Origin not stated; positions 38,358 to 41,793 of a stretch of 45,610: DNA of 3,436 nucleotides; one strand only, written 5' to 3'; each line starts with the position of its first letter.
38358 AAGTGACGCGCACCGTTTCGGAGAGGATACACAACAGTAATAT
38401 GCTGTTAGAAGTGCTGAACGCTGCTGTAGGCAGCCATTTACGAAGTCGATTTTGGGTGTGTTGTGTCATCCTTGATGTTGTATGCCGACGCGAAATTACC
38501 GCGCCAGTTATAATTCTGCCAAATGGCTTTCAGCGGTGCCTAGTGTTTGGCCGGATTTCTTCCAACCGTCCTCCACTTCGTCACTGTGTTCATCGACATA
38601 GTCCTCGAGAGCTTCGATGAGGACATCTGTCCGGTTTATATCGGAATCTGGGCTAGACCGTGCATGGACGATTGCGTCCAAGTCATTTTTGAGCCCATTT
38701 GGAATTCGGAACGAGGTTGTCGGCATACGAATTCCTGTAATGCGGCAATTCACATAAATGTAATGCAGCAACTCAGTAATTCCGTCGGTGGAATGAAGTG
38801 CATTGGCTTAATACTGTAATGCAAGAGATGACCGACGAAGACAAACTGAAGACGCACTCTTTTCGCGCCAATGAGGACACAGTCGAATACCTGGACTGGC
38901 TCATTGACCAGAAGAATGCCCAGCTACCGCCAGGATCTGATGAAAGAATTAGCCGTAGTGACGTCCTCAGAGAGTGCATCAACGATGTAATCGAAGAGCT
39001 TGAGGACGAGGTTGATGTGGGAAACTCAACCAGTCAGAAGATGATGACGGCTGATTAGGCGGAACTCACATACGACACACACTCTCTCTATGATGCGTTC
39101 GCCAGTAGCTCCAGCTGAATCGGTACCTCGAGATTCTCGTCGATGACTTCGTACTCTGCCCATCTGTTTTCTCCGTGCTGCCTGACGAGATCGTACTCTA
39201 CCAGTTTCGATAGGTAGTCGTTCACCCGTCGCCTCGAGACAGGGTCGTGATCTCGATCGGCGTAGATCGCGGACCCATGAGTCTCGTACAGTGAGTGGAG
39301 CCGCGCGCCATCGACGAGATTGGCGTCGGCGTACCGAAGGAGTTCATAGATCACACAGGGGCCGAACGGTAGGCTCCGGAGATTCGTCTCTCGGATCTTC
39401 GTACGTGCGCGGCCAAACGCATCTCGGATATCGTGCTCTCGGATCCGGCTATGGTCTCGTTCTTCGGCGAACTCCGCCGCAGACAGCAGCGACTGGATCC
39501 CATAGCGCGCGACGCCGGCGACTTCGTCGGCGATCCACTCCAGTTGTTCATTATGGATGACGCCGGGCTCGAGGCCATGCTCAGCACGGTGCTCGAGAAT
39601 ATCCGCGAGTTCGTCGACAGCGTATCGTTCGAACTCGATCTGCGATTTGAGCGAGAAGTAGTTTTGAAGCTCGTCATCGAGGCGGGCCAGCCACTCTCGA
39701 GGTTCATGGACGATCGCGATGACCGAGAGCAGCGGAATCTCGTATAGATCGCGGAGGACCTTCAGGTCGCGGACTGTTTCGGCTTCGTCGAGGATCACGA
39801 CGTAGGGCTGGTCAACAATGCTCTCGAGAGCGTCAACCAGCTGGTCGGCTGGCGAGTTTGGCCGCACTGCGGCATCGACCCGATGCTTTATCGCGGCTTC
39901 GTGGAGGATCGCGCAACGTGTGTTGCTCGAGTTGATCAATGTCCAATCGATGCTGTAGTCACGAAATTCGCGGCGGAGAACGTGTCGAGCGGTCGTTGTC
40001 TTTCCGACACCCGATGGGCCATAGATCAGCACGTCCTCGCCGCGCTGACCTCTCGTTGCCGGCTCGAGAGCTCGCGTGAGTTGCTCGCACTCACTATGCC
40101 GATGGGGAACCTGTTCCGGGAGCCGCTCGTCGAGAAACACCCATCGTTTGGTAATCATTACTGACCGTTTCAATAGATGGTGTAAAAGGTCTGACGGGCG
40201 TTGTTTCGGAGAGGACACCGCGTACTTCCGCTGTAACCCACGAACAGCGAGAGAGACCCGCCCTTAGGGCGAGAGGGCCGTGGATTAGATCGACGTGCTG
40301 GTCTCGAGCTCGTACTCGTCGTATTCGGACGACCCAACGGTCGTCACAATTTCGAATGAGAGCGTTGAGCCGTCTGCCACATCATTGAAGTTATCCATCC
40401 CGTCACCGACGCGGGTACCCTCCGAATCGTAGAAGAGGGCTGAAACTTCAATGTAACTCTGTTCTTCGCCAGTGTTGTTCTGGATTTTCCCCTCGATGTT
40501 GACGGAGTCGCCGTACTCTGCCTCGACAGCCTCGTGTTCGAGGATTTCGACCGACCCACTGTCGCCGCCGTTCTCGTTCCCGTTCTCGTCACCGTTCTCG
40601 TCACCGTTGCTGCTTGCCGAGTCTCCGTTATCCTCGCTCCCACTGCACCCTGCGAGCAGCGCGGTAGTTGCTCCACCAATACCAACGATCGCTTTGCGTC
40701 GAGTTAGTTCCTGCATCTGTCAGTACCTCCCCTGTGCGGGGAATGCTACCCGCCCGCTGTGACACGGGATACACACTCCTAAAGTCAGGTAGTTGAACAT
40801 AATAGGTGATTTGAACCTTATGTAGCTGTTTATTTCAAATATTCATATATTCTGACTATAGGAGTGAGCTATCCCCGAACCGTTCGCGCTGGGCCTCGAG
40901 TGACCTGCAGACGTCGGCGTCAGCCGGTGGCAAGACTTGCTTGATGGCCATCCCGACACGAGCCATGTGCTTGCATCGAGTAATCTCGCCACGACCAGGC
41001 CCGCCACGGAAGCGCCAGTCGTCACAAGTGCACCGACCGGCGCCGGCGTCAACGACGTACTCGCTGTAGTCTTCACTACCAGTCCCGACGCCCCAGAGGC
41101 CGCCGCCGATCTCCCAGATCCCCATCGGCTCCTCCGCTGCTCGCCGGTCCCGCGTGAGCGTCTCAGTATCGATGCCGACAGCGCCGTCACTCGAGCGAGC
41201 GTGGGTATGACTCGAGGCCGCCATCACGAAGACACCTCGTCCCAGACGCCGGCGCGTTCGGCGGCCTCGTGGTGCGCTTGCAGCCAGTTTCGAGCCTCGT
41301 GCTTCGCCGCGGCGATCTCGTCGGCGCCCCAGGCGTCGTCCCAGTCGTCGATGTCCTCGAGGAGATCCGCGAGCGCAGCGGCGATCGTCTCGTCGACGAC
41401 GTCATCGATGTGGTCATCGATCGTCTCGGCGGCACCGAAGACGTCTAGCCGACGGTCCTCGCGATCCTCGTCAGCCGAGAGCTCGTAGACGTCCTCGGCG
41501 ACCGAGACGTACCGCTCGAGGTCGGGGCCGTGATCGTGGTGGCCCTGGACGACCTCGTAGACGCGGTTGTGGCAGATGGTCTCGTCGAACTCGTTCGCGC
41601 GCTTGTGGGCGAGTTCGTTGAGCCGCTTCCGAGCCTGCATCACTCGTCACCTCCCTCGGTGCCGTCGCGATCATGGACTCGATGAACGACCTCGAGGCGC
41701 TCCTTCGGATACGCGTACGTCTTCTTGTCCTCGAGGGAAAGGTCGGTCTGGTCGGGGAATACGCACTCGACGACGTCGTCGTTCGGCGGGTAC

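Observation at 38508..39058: Divergent pair of RHH genes flanking three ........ boxes: candidate lysis/lysogeny-type switch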

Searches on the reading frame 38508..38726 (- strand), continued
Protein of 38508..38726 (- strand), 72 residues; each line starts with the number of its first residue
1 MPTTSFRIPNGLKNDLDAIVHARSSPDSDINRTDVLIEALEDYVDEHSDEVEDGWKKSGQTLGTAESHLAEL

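Call 50: find_encoding_contigs(protein=P0009, flank=8000, max_places=3)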
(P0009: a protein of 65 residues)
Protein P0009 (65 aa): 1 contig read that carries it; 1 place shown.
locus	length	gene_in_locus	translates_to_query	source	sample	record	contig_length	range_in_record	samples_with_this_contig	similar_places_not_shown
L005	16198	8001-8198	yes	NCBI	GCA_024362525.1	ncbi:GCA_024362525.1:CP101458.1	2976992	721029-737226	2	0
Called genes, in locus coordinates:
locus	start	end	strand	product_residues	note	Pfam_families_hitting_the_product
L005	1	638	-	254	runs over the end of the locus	PF13353:Fer4_12 (weak), PF04055:Radical_SAM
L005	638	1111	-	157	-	PF01242:PTPS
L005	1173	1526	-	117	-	PF12840:HTH_20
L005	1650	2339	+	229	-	PF00994:MoCF_biosynth, PF24102:FLAD1_M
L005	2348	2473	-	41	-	-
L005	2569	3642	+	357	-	PF01513:NAD_kinase, PF00781:DAGK_cat (weak), PF20143:NAD_kinase_C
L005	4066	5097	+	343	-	PF04014:MazE_antitoxin, PF01895:PhoU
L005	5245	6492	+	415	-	PF00589:Phage_integrase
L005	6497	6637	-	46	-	-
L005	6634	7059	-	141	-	-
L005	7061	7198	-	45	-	-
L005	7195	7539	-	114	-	PF03551:PadR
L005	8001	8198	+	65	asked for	-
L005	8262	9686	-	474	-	-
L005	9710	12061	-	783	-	PF12102:MrcB_N, PF13245:AAA_19 (weak), PF20720:nSTAND3 (faint), PF07728:AAA_5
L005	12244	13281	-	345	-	PF13191:AAA_16, PF00004:AAA, PF13401:AAA_22, PF22703:Cdc6_lid (weak)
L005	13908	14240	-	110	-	-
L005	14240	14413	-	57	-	-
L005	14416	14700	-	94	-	-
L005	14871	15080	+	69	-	-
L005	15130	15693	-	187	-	PF00352:TBP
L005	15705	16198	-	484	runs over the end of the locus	PF12161:HsdM_N, PF02384:N6_Mtase, PF07669:Eco57I (weak)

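Call 55: fold_search(model_id=the predicted structure, library=pdb)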
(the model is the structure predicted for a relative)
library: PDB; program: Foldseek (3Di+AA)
matches with E <= 10: 16; with E <= 0.001: 0
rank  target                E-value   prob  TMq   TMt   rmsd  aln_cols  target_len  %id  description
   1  5ytq_B                1.4e-01  0.99  0.59  0.65   1.7        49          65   20  Crystal Structure of TTHA0139 L34A with Lanthanum from Thermus thermophilus HB8 (released 2018-11-21)
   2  5ytp_A                3.3e-01  0.92  0.58  0.61   5.1        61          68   21  Crystal Structure of TTHA0139 L34A from Thermus thermophilus HB8 (released 2018-11-21)
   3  5ytp_B                3.3e-01  0.80  0.55  0.59  12.7        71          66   25  Crystal Structure of TTHA0139 L34A from Thermus thermophilus HB8 (released 2018-11-21)
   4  5ytq_A                4.9e-01  0.72  0.57  0.57  12.0        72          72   22  Crystal Structure of TTHA0139 L34A with Lanthanum from Thermus thermophilus HB8 (released 2018-11-21)
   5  5ytq_C                7.2e-01  0.91  0.60  0.65   1.6        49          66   20  Crystal Structure of TTHA0139 L34A with Lanthanum from Thermus thermophilus HB8 (released 2018-11-21)
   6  7d8s_A                2.5e+00  0.07  0.28  0.14  11.9        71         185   20  MITF bHLHLZ apo structure (released 2021-10-13)
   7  5x3t_A                3.6e+00  0.51  0.52  0.54   0.7        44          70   20  VapBC from Mycobacterium tuberculosis (released 2017-06-07)
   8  8c24_E                4.2e+00  0.28  0.50  0.68   2.5        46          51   20  ParDE1 toxin-antitoxin complex from Mycobacterium tuberculosis (rv1960c-rv1959c) (released 2023-12-20)
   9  6gyg_B                4.2e+00  0.18  0.39  0.45   2.4        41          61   20  X-ray structure of the apo form of the establishement gene regulator Reg576 of the G+ plasmid p576 (released 2018-10-17)
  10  7ycv_B                4.9e+00  0.25  0.54  0.70   2.5        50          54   10  The Dimeric Format of Truncated PrpA (2-54)and RHH Domain of PrpA (released 2022-09-21)
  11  7ycw_D                6.7e+00  0.18  0.52  0.70   2.5        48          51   10  Crystal Form 1 of Truncated Antitoxin ParD (2-54,containg RHH domain) from Pseudoalteromonas rubra (released 2022-09-21)
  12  7r5a_D                7.2e+00  0.18  0.51  0.71   2.5        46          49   11  Vibrio cholera ParD2:ParE2 antitoxin:toxin complex (released 2022-04-27)
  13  6q9d_V2               7.8e+00  0.06  0.33  0.14   5.0        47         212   15  CI Peripheral Arm focused refinement from Ovine respiratory SC I+III2 (released 2019-08-21)
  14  4hvb                  9.0e+00  0.04  0.23  0.03   7.8        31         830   26  Catalytic unit of PI3Kg in complex with PI3K/mTOR dual inhibitor PF-04979064 (released 2013-11-20)
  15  7ycw_A                9.8e+00  0.14  0.52  0.69   2.4        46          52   11  Crystal Form 1 of Truncated Antitoxin ParD (2-54,containg RHH domain) from Pseudoalteromonas rubra (released 2022-09-21)
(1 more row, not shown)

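Call 68: search_dna_similar(query=window:38508-38726:-, collection=phages, mode=protein, max_evalue=1, max_rows=15)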
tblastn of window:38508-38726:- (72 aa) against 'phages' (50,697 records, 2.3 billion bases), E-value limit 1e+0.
Records with a match: 2; places in all: 2; records where one place covers at least 80% of the query: 0.
Best place of each record, by identity: <60% 2.
By first word of the organism name: Klebsiella 2.
By host as written in the record: Klebsiella pneumoniae 135080 2.
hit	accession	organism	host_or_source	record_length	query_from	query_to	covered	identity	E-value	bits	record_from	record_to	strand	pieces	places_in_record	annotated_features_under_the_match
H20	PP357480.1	Klebsiella phage 175032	Klebsiella pneumoniae 135080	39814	23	69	65%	36.2%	5e-1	33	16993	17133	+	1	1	hypothetical protein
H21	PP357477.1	Klebsiella phage 175029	Klebsiella pneumoniae 135080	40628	23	69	65%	36.2%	5e-1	33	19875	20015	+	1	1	hypothetical protein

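Call 87: find_encoding_contigs(protein=P0027, flank=3000, max_places=2)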
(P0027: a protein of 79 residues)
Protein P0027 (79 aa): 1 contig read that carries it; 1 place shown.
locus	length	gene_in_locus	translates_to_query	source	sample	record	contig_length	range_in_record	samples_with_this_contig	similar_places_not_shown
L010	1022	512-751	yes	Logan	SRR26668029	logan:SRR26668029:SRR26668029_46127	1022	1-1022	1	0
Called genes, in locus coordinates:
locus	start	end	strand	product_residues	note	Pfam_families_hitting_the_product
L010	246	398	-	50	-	-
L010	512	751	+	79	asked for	-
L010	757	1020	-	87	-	?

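Call 88: find_encoding_contigs(protein=P0024, flank=3000, max_places=2)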
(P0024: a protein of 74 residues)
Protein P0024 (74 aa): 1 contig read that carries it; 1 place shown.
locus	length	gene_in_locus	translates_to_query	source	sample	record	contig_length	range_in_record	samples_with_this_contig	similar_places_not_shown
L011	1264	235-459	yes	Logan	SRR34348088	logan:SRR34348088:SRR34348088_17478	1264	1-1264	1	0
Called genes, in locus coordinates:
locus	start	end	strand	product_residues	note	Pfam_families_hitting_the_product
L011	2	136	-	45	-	?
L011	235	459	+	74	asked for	-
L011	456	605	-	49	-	-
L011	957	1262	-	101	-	?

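Call 89: find_encoding_contigs(protein=P0028, flank=3000, max_places=2)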
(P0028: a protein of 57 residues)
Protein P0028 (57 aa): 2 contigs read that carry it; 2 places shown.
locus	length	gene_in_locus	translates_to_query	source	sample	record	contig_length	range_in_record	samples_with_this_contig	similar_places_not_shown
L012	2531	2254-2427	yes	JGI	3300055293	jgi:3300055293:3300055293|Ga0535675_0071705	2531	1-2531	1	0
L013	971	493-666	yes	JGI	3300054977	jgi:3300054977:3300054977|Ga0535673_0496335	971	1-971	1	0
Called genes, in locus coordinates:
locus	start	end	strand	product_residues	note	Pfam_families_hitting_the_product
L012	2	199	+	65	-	?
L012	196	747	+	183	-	PF13912:zf-C2H2_6 (weak), PF13392:HNH_3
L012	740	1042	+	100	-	-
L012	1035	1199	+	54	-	-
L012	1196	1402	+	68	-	-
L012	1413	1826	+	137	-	-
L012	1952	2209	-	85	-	-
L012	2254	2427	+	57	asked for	-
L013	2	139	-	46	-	?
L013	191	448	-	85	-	-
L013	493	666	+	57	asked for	-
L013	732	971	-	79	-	?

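Call 106: find_encoding_contigs(protein=P0005, flank=4000, max_places=3)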
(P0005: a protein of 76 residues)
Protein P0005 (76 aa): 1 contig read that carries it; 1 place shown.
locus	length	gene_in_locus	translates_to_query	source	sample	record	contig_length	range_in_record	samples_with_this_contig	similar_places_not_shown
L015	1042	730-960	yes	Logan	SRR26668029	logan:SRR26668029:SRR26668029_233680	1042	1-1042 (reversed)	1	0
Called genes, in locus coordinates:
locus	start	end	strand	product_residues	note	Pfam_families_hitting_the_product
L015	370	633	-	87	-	-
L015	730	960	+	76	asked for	-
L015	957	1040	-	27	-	?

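Call 123: search_protein_families(library=pfam, alignment_id=A10, max_evalue=0.001)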
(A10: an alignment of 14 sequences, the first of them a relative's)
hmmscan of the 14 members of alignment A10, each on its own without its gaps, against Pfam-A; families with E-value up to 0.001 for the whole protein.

A. member 1, P0026 (80 aa): 1 family
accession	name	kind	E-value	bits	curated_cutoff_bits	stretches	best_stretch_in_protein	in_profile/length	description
PF01402.27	RHH_1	-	3.7e-09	36.6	20.5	1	15-58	2-39/39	Ribbon-helix-helix protein, copG family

B. families by the number of members that match (of 14 scanned): 2 families
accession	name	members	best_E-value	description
PF01402.27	RHH_1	6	3.7e-09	Ribbon-helix-helix protein, copG family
PF12651.13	RHH_3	2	0.00039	Ribbon-helix-helix domain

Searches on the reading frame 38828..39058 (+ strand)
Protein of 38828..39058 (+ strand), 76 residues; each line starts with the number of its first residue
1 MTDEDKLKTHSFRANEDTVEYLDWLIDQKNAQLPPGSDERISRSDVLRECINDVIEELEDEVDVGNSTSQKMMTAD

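Call 7: search_protein_families(library=pfam, proteins=[window:38828-39058:+], max_evalue=1)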
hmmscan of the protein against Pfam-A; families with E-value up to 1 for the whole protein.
window:38828-39058:+ (76 aa): 0 families

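Call 13: find_homologous_proteins(query=window:38828-39058:+, max_evalue=0.001)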
Query window:38828-39058:+ (76 aa): 1 proteins with E <= 0.001 among 1 candidates.
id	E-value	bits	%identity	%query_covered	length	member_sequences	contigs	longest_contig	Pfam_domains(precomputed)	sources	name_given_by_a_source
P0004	2.0e-42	159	100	100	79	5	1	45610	-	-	-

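Call 24: search_protein_families(library=phrogs, proteins=[window:38828-39058:+], max_evalue=10)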
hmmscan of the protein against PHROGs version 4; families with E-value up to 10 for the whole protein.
window:38828-39058:+ (76 aa): 3 families
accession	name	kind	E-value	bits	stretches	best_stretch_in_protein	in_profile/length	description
phrog_876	-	transcription regulation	0.00056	20.5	1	3-66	63-116/239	transcriptional repressor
phrog_5572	-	unknown function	0.21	13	1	4-71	22-91/130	-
phrog_7175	-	unknown function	0.43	11.9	1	9-70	16-57/70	-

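Call 67: search_dna_similar(query=window:38828-39058:+, collection=phages, mode=protein, max_evalue=1, max_rows=15)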
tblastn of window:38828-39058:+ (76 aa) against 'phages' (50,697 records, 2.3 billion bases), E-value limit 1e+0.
No match.

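Call 98: find_related_loci(query=A8, collection=viral_contigs, flank=4000)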
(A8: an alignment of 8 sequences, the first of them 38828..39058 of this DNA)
Query A8 (76 aa) in viral_contigs; peptide patterns used: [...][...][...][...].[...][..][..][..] (x = any residue, [..] = any of these).
599 stretches matched a pattern (row limit reached: there are more); 1 encode a relative of the query (tblastn E <= 1e-3); 1 distinct loci.
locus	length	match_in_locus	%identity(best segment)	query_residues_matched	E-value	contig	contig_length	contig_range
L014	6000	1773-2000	55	1-76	2e-26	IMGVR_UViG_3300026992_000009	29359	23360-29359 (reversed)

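Call 102: find_related_loci(query=A9, collection=genome_contigs, flank=4000)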
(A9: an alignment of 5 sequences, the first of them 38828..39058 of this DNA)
Query A9 (76 aa) in genome_contigs; peptide patterns used: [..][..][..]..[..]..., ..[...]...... (x = any residue, [..] = any of these).
118 stretches matched a pattern, but none encodes a relative of the query by tblastn (E <= 1e-3).

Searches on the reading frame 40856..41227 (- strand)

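Call 7: search_protein_families(library=pfam, proteins=[window:40856-41227:-], max_evalue=1)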
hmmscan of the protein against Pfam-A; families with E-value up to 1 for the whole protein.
window:40856-41227:- (123 aa): 1 family
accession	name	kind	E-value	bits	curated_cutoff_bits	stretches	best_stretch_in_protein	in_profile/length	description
PF04434.22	SWIM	-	0.023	14.7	19.6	1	57-77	1-26/38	SWIM zinc finger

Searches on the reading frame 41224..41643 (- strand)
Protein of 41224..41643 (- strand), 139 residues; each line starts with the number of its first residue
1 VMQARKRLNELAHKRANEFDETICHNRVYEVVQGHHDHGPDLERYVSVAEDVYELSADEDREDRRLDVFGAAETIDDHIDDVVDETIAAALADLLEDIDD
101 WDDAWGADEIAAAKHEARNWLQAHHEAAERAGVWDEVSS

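Call 7: search_protein_families(library=pfam, proteins=[window:41224-41643:-], max_evalue=1)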
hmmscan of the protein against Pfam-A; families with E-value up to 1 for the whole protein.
window:41224-41643:- (139 aa): 1 family
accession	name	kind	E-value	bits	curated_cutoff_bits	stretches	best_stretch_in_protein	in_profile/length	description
PF20315.3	DUF6611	-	0.29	11.6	27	1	77-130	114-166/168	Family of unknown function (DUF6611)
